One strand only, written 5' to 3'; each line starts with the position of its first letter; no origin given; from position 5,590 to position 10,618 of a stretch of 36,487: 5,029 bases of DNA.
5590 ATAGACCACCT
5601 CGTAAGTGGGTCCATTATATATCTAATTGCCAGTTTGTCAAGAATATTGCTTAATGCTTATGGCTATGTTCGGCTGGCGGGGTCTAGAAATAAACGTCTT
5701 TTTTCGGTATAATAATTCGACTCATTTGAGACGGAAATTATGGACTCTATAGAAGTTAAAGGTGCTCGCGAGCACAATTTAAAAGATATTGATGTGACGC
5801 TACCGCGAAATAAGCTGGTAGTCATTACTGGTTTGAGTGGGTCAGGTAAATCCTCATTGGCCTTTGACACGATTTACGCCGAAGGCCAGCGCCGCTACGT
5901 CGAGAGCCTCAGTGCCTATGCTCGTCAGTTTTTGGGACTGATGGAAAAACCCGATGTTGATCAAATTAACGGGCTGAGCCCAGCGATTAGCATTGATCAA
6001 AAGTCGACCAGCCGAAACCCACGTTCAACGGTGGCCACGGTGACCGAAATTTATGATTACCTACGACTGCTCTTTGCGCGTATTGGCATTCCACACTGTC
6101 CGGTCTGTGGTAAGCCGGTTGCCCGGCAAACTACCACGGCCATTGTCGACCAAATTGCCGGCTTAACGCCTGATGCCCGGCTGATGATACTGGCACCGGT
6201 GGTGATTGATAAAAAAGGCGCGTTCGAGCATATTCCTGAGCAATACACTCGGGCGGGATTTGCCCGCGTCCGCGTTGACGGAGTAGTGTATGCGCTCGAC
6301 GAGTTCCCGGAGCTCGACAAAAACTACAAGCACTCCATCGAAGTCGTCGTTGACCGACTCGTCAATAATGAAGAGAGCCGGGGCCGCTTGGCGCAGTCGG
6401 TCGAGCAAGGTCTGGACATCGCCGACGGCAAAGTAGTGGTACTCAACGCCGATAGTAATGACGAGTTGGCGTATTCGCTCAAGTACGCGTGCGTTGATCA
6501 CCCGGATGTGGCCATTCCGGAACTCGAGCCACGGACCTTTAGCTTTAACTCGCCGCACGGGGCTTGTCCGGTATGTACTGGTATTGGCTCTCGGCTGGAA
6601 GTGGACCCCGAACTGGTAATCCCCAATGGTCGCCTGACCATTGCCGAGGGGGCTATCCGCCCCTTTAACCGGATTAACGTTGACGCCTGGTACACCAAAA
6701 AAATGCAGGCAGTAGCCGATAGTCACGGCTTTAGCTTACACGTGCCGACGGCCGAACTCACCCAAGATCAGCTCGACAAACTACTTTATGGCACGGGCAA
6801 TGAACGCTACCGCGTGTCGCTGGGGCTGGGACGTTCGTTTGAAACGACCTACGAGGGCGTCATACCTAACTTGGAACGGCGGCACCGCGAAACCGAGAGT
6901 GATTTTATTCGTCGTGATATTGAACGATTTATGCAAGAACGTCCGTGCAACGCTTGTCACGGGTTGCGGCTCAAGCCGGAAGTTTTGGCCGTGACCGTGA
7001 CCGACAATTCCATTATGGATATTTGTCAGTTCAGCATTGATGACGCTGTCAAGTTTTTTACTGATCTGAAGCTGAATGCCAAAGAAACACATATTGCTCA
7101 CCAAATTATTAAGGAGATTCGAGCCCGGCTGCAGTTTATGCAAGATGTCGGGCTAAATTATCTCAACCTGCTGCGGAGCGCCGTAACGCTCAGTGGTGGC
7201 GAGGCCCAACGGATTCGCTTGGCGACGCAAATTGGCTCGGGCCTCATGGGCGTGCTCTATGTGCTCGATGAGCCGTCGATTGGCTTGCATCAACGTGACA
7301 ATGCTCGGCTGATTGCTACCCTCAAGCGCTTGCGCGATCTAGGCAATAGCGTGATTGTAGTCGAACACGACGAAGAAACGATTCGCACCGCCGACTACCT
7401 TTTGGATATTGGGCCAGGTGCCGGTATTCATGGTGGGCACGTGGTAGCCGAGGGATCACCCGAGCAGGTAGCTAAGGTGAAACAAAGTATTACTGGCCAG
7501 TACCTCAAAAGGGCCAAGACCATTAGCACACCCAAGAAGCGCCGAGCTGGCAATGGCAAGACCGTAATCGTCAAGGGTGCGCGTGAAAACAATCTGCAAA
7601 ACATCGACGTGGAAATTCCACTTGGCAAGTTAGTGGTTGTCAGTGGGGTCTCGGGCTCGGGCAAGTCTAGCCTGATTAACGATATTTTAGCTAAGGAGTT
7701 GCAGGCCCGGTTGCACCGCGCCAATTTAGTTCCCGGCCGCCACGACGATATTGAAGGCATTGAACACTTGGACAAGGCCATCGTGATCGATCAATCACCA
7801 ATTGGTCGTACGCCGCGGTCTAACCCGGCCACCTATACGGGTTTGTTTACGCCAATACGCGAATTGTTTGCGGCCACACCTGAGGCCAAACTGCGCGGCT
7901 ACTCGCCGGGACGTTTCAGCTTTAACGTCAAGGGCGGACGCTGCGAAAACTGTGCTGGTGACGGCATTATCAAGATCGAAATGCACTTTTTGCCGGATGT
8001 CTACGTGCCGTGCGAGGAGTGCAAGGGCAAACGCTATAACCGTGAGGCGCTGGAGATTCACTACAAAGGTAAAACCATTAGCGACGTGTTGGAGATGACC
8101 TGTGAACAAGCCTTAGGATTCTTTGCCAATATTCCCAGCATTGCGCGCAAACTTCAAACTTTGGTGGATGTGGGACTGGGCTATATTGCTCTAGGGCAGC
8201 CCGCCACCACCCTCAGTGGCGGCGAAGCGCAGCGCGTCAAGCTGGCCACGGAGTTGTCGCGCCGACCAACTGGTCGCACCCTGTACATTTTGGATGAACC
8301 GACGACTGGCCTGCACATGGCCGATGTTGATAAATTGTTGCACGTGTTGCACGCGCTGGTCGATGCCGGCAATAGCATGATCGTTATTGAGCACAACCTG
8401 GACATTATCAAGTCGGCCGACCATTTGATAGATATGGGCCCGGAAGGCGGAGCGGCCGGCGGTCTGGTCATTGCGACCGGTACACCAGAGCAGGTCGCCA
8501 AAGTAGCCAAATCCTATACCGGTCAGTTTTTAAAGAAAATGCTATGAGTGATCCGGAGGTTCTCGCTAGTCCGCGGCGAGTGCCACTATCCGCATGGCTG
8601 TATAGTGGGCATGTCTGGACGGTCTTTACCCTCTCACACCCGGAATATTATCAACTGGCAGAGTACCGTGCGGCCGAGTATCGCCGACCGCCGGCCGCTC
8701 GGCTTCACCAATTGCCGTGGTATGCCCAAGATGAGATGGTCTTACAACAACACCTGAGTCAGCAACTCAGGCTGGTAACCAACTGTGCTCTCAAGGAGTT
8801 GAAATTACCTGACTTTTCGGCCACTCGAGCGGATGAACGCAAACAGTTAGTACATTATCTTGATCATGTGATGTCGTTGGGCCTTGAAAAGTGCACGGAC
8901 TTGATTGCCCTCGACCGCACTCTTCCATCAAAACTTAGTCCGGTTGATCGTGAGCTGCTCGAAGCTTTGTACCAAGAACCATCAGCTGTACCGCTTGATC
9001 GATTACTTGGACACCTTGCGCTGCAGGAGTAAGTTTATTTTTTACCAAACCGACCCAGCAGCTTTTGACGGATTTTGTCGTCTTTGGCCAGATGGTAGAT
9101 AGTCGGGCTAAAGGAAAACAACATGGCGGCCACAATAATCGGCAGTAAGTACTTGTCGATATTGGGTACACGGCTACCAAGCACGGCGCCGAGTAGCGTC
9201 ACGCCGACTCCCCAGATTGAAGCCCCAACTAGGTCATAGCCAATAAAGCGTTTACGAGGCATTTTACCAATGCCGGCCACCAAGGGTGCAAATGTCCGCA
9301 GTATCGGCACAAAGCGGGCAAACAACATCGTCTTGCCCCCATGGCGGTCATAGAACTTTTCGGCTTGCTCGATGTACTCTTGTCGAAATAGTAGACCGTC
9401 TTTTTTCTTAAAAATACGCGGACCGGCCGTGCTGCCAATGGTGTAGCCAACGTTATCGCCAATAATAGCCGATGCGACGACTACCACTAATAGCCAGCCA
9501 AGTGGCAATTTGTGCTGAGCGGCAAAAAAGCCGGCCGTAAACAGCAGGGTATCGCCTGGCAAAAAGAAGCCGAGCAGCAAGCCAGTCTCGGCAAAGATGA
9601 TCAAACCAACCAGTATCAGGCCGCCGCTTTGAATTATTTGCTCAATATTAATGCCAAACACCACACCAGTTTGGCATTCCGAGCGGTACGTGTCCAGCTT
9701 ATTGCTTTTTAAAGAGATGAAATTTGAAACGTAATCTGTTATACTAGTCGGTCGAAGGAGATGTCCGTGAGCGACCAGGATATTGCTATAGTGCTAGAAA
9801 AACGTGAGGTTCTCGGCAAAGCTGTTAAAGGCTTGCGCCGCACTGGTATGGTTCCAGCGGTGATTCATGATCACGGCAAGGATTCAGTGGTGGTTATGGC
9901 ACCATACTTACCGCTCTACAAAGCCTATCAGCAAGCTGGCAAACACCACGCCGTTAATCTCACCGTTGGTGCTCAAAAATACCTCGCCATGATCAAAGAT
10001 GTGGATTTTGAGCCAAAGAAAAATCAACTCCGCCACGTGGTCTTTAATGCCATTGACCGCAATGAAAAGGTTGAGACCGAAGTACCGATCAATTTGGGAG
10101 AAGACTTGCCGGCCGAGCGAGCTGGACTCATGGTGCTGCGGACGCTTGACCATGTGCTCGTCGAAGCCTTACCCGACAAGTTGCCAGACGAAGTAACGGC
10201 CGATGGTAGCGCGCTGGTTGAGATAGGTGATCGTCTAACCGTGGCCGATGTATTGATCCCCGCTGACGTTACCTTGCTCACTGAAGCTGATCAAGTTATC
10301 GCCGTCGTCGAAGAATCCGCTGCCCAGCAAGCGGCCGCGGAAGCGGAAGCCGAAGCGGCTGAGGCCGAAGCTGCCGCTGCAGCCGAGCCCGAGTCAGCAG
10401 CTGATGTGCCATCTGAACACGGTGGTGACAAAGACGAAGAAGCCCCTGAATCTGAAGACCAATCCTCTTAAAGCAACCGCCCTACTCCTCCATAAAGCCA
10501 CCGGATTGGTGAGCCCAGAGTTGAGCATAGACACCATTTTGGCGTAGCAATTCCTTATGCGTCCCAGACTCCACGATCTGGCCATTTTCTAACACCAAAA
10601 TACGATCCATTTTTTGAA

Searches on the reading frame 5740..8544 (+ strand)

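Call 6: search_protein_families(library=pfam, max_evalue=0.1, proteins=[window:5740-8544:+])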
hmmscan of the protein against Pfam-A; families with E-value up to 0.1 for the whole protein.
window:5740-8544:+ (935 aa): 31 families (the best 25 are shown)
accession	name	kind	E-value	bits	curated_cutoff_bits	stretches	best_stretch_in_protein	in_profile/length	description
PF17760.6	UvrA_inter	-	1.8e-33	115.1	23.3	1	130-237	1-108/109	UvrA interaction domain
PF17755.6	UvrA_DNA-bind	-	3.7e-31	108.1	23.2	1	289-396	1-110/110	UvrA DNA-binding domain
PF00005.33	ABC_tran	-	1.8e-20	74.3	25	3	817-856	101-137/137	ABC transporter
PF02463.25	SMC_N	-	7.6e-12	45.6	40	1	804-899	135-211/220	RecF/RecN/SMC N terminal domain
PF03193.22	RsgA_GTPase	-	5.8e-09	36.5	30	1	602-668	79-146/174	RsgA GTPase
PF13191.12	AAA_16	-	6e-09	37.1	32.6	2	629-671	24-63/167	AAA ATPase domain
PF20703.3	nSTAND1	-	2.9e-08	34.2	27.1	2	616-655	20-59/379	Novel STAND NTPase 1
PF13555.12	AAA_29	-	2.9e-06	27.4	27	0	18-40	16-38/61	P-loop containing region of AAA domain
PF20720.3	nSTAND3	-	1.9e-05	24.9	27.2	1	16-46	9-39/155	Novel STAND NTPase 3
PF13304.12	AAA_21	-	9.8e-05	23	27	1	821-870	234-283/304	AAA domain, putative AbiEii toxin, Type IV TA system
PF13476.12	AAA_23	-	0.00013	23.1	27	0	3-40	1-35/201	AAA domain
PF13401.12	AAA_22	-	0.00017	22.3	27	0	630-656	6-32/130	AAA domain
PF25201.1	nSTAND6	-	0.00017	22.1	27.7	0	615-656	4-45/148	Novel STAND NTPase 6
PF00684.25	DnaJ_CXXCXGXG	-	0.00027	21.6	32.7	1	734-765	17-51/65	DnaJ central domain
PF01637.24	ATPase_2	-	0.00027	21.3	33.2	0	10-48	4-44/225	ATPase domain predominantly from Archaea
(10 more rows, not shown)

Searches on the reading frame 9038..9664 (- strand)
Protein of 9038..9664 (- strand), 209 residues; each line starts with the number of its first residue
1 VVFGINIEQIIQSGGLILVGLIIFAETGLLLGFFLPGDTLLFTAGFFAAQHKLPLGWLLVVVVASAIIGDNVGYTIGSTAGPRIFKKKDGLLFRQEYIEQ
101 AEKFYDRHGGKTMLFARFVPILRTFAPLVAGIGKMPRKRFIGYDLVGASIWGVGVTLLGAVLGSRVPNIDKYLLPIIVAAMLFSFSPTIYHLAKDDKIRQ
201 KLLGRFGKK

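Call 73: search_protein_families(library=pfam, max_evalue=0.001, proteins=[window:9038-9664:-])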
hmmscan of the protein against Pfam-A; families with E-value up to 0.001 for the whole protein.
window:9038-9664:- (209 aa): 1 family
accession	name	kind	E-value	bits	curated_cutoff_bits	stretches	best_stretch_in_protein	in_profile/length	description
PF09335.16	VTT_dom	-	8.3e-19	68.7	33.9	1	35-160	1-122/123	VTT domain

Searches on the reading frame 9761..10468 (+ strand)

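Call 6: search_protein_families(library=pfam, max_evalue=0.1, proteins=[window:9761-10468:+])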
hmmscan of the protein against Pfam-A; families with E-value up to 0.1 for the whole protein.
window:9761-10468:+ (236 aa): 2 families
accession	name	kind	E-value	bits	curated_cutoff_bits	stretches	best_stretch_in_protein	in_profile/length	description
PF14693.11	Ribosomal_TL5_C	-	3.3e-15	56.6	27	1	103-185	1-82/84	Ribosomal protein TL5, C-terminal domain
PF01386.24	Ribosomal_L25p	-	7.5e-14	52.4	23.6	1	12-95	3-82/82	Ribosomal L25p family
